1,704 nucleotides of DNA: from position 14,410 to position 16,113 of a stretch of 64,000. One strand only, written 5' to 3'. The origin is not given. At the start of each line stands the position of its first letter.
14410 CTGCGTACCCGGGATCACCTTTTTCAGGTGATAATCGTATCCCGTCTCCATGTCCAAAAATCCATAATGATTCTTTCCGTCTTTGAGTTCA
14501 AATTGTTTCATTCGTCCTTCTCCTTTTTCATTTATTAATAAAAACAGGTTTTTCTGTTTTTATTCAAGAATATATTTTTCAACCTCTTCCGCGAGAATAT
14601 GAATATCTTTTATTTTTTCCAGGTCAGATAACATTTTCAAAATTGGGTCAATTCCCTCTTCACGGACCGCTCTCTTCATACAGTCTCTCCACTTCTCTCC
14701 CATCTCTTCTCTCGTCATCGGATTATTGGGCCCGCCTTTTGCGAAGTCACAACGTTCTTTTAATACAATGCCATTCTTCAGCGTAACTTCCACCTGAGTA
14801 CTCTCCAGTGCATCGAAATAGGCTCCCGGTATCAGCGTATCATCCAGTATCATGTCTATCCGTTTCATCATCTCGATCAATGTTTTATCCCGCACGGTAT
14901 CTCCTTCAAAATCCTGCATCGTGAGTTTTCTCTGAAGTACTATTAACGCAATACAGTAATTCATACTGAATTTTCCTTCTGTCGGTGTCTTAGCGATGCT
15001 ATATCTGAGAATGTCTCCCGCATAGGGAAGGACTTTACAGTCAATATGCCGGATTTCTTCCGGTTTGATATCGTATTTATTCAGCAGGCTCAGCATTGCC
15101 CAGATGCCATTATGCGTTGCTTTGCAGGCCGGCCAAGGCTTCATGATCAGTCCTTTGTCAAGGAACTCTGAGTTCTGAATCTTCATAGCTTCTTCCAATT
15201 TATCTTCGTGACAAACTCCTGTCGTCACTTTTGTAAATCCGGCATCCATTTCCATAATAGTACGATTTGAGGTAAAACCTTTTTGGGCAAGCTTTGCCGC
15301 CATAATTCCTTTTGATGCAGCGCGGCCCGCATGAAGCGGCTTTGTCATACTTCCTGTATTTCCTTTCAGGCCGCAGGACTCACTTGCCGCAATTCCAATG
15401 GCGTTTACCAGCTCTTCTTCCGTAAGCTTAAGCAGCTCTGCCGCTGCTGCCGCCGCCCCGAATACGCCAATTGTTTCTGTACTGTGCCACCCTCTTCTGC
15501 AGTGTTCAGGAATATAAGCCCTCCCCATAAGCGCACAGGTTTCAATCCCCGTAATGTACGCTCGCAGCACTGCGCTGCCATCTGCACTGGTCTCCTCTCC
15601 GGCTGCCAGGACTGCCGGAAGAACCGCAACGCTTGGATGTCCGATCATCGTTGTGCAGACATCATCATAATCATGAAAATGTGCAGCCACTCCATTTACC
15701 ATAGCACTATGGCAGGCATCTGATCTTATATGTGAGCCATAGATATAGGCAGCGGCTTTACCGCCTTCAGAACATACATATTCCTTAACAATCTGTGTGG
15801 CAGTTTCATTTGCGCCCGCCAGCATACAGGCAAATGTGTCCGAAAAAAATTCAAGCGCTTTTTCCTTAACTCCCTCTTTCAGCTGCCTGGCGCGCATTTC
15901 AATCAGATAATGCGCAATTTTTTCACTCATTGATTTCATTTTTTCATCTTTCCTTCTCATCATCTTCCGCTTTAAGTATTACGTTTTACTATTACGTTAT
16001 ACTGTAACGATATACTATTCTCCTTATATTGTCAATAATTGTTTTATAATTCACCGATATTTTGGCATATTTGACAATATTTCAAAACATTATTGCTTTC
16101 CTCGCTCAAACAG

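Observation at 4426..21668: Candidate undescribed catabolic system: Man-family PTS + twin LeuCD + PrpD + bicupin + LarA + cyclic amidohydrolase + amidase + atypical HUMPS enzyme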

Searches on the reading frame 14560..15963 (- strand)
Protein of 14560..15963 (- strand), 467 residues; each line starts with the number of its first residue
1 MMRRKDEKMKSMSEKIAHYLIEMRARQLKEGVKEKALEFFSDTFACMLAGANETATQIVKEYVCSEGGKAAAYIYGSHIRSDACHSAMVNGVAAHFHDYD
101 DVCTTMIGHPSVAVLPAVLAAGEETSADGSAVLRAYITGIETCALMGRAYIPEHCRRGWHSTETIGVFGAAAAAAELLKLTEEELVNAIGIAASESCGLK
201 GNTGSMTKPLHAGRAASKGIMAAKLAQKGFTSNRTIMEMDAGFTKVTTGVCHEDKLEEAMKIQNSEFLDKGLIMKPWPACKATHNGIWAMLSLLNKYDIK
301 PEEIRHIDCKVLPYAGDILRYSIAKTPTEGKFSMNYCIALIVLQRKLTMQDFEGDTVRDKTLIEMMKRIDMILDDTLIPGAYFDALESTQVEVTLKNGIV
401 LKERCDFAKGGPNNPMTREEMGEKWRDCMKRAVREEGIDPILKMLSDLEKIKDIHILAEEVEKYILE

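Call 4: search_protein_families(library=pfam, proteins=[window:14560-15963:-])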
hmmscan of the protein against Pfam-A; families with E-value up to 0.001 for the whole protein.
window:14560-15963:- (467 aa): 2 families
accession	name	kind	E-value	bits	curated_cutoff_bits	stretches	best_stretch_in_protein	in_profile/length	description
PF03972.19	MmgE_PrpD_N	-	8.6e-58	195.9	32.1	1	14-249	1-237/244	MmgE/PrpD N-terminal domain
PF19305.4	MmgE_PrpD_C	-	1.5e-29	103.5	32.1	1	277-436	1-159/173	MmgE/PrpD C-terminal domain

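Call 6: search_protein_families(library=ncbifam, proteins=[window:14560-15963:-], max_evalue=0.00001)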
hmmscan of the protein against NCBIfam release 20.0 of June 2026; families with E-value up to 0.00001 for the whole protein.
window:14560-15963:- (467 aa): 3 families
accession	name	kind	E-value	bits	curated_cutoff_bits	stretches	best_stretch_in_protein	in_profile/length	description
NF006943.0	PRK09425.1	equivalog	7.1e-15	54.7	575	1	6-456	9-471/480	bifunctional 2-methylcitrate dehydratase/aconitate hydratase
NF042438.1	PrpD_hiGCgrampos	equivalog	5.9e-09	35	950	0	30-203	37-212/499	2-methylcitrate dehydratase PrpD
TIGR02330.1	prpD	equivalog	2.9e-08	32.9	458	1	14-385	5-383/468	2-methylcitrate dehydratase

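Call 10: find_homologous_proteins(query=window:14560-15963:-, max_evalue=1e-20)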
Query window:14560-15963:- (467 aa): 1247 proteins with E <= 1e-20 among 8000 candidates; the best 120 are listed.
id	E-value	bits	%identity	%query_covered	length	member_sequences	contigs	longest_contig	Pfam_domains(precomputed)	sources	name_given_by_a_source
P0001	0.0e+0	1039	100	98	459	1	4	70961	PF19305.5,PF03972.20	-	-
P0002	1.3e-208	711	68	97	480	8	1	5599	PF19305.5,PF03972.20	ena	-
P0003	8.4e-207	705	67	98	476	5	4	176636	PF19305.5,PF03972.20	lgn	-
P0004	2.8e-206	704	68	97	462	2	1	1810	PF19305.5,PF03972.20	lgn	-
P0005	5.2e-204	696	67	98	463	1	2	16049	PF19305.5,PF03972.20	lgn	-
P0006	2.2e-200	684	67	98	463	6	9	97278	PF19305.5,PF03972.20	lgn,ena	-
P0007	3.9e-187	641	62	97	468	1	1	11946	PF19305.5,PF03972.20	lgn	-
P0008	4.6e-181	621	59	96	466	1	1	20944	PF19305.5,PF03972.20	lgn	-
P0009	1.2e-153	530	54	95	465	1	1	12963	PF19305.5,PF03972.20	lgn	-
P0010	4.4e-145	502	51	95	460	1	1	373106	PF19305.5,PF03972.20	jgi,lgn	jgi:2-methylcitrate dehydratase PrpD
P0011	1.1e-144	501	50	95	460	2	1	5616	PF19305.5,PF03972.20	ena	-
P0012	3.8e-144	499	62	78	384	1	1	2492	PF19305.5,PF03972.20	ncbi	-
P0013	3.9e-140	486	51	96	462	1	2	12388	PF19305.5,PF03972.20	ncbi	-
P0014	2.2e-139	483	52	96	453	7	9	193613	PF19305.5,PF03972.20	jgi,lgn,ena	-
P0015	5.3e-139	482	51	97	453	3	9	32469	PF19305.5,PF03972.20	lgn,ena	-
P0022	6.7e-133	462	49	96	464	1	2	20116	PF19305.5,PF03972.20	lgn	-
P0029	2.5e-124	434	45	96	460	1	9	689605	PF19305.5,PF03972.20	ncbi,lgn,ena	-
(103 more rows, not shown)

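Call 11: find_encoding_contigs(protein=P0003, flank=10000, max_places=2)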
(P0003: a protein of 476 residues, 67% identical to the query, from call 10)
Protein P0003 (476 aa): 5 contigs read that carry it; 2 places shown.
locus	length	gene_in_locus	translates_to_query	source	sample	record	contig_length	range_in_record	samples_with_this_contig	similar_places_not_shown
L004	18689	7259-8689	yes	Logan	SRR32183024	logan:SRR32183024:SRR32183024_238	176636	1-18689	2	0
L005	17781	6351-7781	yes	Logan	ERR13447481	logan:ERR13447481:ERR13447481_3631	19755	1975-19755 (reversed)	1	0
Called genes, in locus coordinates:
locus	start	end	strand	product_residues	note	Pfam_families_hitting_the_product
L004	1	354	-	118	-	?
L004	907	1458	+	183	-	PF01381:HTH_3, PF12844:HTH_19, PF13560:HTH_31 (weak), PF07883:Cupin_2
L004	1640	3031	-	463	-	PF01425:Amidase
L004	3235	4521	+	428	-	PF09861:Lar_N, PF21113:LarA_C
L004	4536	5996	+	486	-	PF01979:Amidohydro_1, PF07969:Amidohydro_3 (weak)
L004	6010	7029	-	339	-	PF00356:LacI, PF00532:Peripla_BP_1, PF13377:Peripla_BP_3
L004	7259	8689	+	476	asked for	PF03972:MmgE_PrpD_N, PF19305:MmgE_PrpD_C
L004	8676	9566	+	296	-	PF07883:Cupin_2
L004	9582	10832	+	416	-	PF00330:Aconitase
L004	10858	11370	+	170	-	PF00694:Aconitase_C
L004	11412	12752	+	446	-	PF00330:Aconitase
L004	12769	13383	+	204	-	PF00694:Aconitase_C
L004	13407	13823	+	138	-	PF03610:EIIA-man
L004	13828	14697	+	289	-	PF01116:F_bP_aldolase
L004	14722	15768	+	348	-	PF00389:2-Hacid_dh, PF00670:AdoHcyase_NAD (faint), PF02826:2-Hacid_dh_C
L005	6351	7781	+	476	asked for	PF03972:MmgE_PrpD_N, PF19305:MmgE_PrpD_C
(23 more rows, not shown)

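Call 12: find_encoding_contigs(protein=P0006, flank=10000, max_places=2)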
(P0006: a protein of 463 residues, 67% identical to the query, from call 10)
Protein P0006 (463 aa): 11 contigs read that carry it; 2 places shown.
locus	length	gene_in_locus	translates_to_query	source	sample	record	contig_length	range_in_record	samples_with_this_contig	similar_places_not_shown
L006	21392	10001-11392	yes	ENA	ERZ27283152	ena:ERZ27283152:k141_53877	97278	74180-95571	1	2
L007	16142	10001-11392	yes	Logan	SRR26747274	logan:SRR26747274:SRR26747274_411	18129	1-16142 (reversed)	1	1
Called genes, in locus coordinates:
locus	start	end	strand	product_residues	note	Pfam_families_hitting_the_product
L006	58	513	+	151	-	PF06998:DUF1307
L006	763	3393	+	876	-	PF01326:PPDK_N, PF00391:PEP-utilizers, PF02896:PEP-utilizers_C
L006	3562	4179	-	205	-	PF00300:His_Phos_1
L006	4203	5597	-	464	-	PF01425:Amidase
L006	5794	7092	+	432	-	PF09861:Lar_N, PF21113:LarA_C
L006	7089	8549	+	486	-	PF01979:Amidohydro_1, PF12890:DHOase (weak), PF07969:Amidohydro_3 (weak)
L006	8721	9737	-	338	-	PF00356:LacI, PF00532:Peripla_BP_1, PF13377:Peripla_BP_3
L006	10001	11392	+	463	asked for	PF03972:MmgE_PrpD_N, PF19305:MmgE_PrpD_C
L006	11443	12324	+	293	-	PF07883:Cupin_2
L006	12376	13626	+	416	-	PF00330:Aconitase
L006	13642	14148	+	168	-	PF00694:Aconitase_C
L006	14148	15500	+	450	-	PF00330:Aconitase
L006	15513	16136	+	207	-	PF00694:Aconitase_C, PF27512:LeuD (weak)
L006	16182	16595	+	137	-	PF03610:EIIA-man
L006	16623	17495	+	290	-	PF01116:F_bP_aldolase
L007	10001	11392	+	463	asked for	PF03972:MmgE_PrpD_N, PF19305:MmgE_PrpD_C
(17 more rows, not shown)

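Call 14: find_encoding_contigs(protein=P0010, flank=10000, max_places=1)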
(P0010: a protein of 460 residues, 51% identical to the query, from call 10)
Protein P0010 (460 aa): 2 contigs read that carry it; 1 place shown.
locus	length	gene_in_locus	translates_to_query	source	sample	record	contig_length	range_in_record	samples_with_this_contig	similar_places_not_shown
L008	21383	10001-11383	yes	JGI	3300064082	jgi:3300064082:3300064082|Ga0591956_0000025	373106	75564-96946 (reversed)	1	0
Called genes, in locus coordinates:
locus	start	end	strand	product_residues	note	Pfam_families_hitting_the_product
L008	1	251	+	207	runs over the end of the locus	PF09335:VTT_dom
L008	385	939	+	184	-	PF00486:Trans_reg_C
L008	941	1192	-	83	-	PF12116:SpoIIID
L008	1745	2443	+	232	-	PF00392:GntR, PF07729:FCD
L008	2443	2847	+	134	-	PF01042:Ribonuc_L-PSP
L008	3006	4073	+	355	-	PF03480:DctP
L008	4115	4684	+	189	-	PF04290:DctQ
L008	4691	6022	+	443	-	PF06808:DctM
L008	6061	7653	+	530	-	PF03313:SDH_alpha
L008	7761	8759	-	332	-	PF00356:LacI, PF00532:Peripla_BP_1, PF13377:Peripla_BP_3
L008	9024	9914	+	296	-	PF07883:Cupin_2 (weak)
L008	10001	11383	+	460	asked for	PF03972:MmgE_PrpD_N, PF19305:MmgE_PrpD_C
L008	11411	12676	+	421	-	PF00939:Na_sulph_symp, PF06808:DctM (faint), PF03600:CitMHS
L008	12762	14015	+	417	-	PF00330:Aconitase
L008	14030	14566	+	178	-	PF00694:Aconitase_C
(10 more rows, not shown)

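Call 15: find_encoding_contigs(protein=P0014, flank=10000, max_places=1)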
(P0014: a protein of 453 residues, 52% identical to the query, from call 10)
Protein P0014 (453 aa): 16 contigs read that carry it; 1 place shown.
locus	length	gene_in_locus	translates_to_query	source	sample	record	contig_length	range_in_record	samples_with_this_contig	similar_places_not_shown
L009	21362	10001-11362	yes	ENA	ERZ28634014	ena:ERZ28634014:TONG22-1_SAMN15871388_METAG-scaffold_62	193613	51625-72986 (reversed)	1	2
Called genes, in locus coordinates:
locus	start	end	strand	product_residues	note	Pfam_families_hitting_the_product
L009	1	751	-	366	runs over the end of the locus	PF13483:Lactamase_B_3, PF12706:Lactamase_B_2 (weak)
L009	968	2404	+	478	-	PF00370:FGGY_N, PF02782:FGGY_C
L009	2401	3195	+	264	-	PF08220:HTH_DeoR, PF00455:DeoRC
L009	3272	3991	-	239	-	PF00753:Lactamase_B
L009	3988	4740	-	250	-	PF13577:SnoaL_4 (faint)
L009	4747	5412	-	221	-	PF13577:SnoaL_4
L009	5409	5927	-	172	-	PF13577:SnoaL_4 (weak)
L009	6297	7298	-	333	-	PF00356:LacI, PF00532:Peripla_BP_1, PF13377:Peripla_BP_3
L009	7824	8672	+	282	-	PF07883:Cupin_2, PF05899:Cupin_3 (faint)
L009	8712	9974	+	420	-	PF00939:Na_sulph_symp, PF06808:DctM (faint), PF03600:CitMHS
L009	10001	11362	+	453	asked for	PF03972:MmgE_PrpD_N, PF19305:MmgE_PrpD_C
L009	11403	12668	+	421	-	PF00939:Na_sulph_symp, PF06808:DctM (faint), PF03600:CitMHS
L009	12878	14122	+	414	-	PF00330:Aconitase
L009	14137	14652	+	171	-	PF00694:Aconitase_C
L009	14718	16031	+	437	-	PF00330:Aconitase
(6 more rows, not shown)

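Call 16: find_encoding_contigs(protein=P0029, flank=10000, max_places=1)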
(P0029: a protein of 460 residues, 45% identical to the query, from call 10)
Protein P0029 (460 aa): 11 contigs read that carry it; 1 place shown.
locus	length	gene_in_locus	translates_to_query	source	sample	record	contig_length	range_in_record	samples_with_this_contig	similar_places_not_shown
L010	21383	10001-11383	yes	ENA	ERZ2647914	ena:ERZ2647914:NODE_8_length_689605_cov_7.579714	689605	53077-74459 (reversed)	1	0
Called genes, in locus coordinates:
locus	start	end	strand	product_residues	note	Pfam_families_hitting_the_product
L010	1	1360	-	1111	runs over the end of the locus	PF00128:Alpha-amylase, PF16657:Malt_amylase_C, PF18085:Mak_N_cap (faint)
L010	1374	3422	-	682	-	PF11896:GlgE_dom_N_S, PF21702:GLGE_C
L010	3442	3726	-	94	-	PF19027:DUF5752 (faint)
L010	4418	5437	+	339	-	PF03480:DctP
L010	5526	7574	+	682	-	PF04290:DctQ, PF06808:DctM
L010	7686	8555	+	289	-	PF02548:Pantoate_transf (faint), PF13714:PEP_mutase, PF00463:ICL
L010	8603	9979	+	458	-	PF03972:MmgE_PrpD_N, PF19305:MmgE_PrpD_C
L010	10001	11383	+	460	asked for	PF03972:MmgE_PrpD_N, PF19305:MmgE_PrpD_C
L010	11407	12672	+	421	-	PF00330:Aconitase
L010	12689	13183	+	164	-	PF00694:Aconitase_C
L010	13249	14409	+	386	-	PF04303:PrpF, PF05544:Pro_racemase (faint)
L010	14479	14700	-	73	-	-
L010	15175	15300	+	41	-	PF01527:HTH_Tnp_1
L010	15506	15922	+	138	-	PF00665:rve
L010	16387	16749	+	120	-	PF00903:Glyoxalase, PF12681:Glyoxalase_2 (weak), PF22677:Ble-like_N (faint)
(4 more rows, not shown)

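Call 20: search_solved_structures(query=window:14560-15963:-, max_evalue=1e-10)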
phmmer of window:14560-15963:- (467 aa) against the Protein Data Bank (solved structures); distinct sequences matched with E-value up to 1e-10: 10.
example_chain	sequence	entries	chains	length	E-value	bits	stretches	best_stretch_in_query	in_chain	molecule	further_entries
2hp0_A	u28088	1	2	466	1.3e-67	231.7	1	15-430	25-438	IDS-epimerase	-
2hp3_A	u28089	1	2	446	1.4e-67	231.6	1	16-430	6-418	IDS-epimerase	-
7bra_A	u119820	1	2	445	1.2e-54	189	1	35-425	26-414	Bacillus subtilis IRG1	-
7e9d_A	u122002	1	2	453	3e-53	184.4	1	35-425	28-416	IRG1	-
12vw_A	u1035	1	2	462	3.5e-35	124.8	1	10-458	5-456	Cis-aconitate decarboxylase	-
12vt_A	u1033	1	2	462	4.6e-35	124.5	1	10-458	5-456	Cis-aconitate decarboxylase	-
12ux_A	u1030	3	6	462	4.8e-35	124.4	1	10-458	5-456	Cis-aconitate decarboxylase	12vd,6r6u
7br9_A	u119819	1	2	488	1.2e-34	123.1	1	9-458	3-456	Cis-aconitate decarboxylase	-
6r6t_A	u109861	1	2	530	1.9e-34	122.4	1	9-458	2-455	Cis-aconitate decarboxylase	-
12vq_A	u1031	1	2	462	7.8e-34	120.4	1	10-458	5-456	Cis-aconitate decarboxylase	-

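Call 24: find_related_loci(query=A1, collection=genome_contigs, flank=10000)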
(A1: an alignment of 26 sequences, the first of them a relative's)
Query A1 (459 aa) in genome_contigs; peptide patterns used: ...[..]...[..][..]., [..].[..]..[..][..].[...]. (x = any residue, [..] = any of these).
600 stretches matched a pattern (row limit reached: there are more); 598 encode a relative of the query (tblastn E <= 1e-3); the best 80 are kept; 80 distinct loci.
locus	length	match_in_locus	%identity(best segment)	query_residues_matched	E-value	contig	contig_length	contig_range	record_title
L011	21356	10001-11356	42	4-454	5e-121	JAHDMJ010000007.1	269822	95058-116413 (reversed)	MAG: Clostridia bacterium isolate R1-B15.2 k141_34479, whole genome shotgun sequence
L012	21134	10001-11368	36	4-454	1e-90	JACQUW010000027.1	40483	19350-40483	MAG: Deltaproteobacteria bacterium isolate NC_groundwater_1447_Ag_S-0.65um_55_23 S_p65_S5_coassembly_k141_67100, whole g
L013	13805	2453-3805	35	4-449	8e-88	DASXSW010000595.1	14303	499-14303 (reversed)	MAG TPA_asm: Candidatus Binatia bacterium isolate SMAG_U4676 k141_1668148, whole genome shotgun sequence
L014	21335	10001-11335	36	4-449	2e-85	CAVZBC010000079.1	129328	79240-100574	MAG: uncultured Gammaproteobacteria bacterium isolate MFD02360.bin.2.207 genome assembly, contig: contig_66168, whole ge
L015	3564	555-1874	35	4-446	5e-86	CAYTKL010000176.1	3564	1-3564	MAG TPA_asm: uncultured Dehalococcoidales bacterium isolate binchicken_co334_272 genome assembly, contig: NODE_56696_len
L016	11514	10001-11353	34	4-449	3e-85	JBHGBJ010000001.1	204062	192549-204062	MAG: Thermodesulfobacteriota bacterium isolate SBS.BIN.12 SBSBIN12_contig_1, whole genome shotgun sequence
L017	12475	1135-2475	35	4-450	8e-83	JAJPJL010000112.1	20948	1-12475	MAG: Bacillota bacterium isolate Centralia_MAG_47 k107_28789692, whole genome shotgun sequence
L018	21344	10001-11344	36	4-446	2e-82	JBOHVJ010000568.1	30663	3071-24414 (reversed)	MAG: Candidatus Binatia bacterium isolate M3-S_metawrap_bin.153 k127_2059264, whole genome shotgun sequence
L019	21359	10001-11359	33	4-455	4e-82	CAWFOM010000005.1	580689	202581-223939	MAG: uncultured delta proteobacterium isolate MFD05942.bin.3.94 genome assembly, contig: contig_1632, whole genome shotg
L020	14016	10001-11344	34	4-451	8e-82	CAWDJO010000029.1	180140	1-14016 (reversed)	MAG: uncultured delta proteobacterium isolate MFD00709.bin.2.147 genome assembly, contig: contig_47279, whole genome sho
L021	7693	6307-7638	36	4-449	5e-81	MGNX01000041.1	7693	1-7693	MAG: Chloroflexi bacterium RBG_16_60_22 RBG_16_scaffold_23420, whole genome shotgun sequence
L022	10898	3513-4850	33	4-455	5e-81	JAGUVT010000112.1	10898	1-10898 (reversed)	MAG: Deltaproteobacteria bacterium isolate DeMMO5_3 c_000000004723, whole genome shotgun sequence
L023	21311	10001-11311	38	3-441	2e-80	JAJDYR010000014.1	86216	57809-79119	MAG: bacterium isolate jk18x34bins.43 k141_45834, whole genome shotgun sequence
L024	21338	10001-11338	34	1-449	2e-79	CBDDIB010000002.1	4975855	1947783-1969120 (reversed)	MAG: Alphaproteobacteria bacterium isolate 7448a1ac-87b9-4237-a118-df8c98a982b6 genome assembly, contig: contig_2, whole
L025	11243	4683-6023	37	3-449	5e-79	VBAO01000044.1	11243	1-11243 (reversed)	MAG: Bacillati bacterium ANGP1 isolate NP_7 14_1009_09_30cm_scaffold_19929, whole genome shotgun sequence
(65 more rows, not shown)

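Call 30: find_encoding_contigs(protein=P0022, flank=10000, max_places=2)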
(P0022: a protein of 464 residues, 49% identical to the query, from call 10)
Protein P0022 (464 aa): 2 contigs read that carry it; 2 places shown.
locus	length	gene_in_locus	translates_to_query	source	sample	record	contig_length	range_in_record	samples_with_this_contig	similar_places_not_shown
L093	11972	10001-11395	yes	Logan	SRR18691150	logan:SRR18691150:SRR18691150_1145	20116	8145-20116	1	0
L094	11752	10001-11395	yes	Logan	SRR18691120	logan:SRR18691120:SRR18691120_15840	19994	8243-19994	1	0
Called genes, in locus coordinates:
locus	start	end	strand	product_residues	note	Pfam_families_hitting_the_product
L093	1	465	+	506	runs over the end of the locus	PF00005:ABC_tran, PF13304:AAA_21 (faint), PF00005:ABC_tran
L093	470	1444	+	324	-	PF02653:BPD_transp_2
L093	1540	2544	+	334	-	PF13407:Peripla_BP_4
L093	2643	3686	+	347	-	PF08240:ADH_N, PF16912:Glu_dehyd_C, PF00107:ADH_zinc_N, PF13602:ADH_zinc_N_2 (faint)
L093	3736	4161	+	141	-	PF05025:RbsD_FucU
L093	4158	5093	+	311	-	PF00795:CN_hydrolase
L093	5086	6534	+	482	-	PF00370:FGGY_N, PF02782:FGGY_C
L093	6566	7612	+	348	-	PF00389:2-Hacid_dh, PF02826:2-Hacid_dh_C, PF03446:NAD_binding_2 (weak)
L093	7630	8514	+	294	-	PF01116:F_bP_aldolase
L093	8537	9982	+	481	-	PF00171:Aldedh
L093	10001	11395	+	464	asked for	PF03972:MmgE_PrpD_N, PF19305:MmgE_PrpD_C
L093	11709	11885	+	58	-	-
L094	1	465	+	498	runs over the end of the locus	PF00005:ABC_tran, PF13304:AAA_21 (faint), PF00005:ABC_tran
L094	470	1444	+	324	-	PF02653:BPD_transp_2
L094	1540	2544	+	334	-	PF13407:Peripla_BP_4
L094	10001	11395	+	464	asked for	PF03972:MmgE_PrpD_N, PF19305:MmgE_PrpD_C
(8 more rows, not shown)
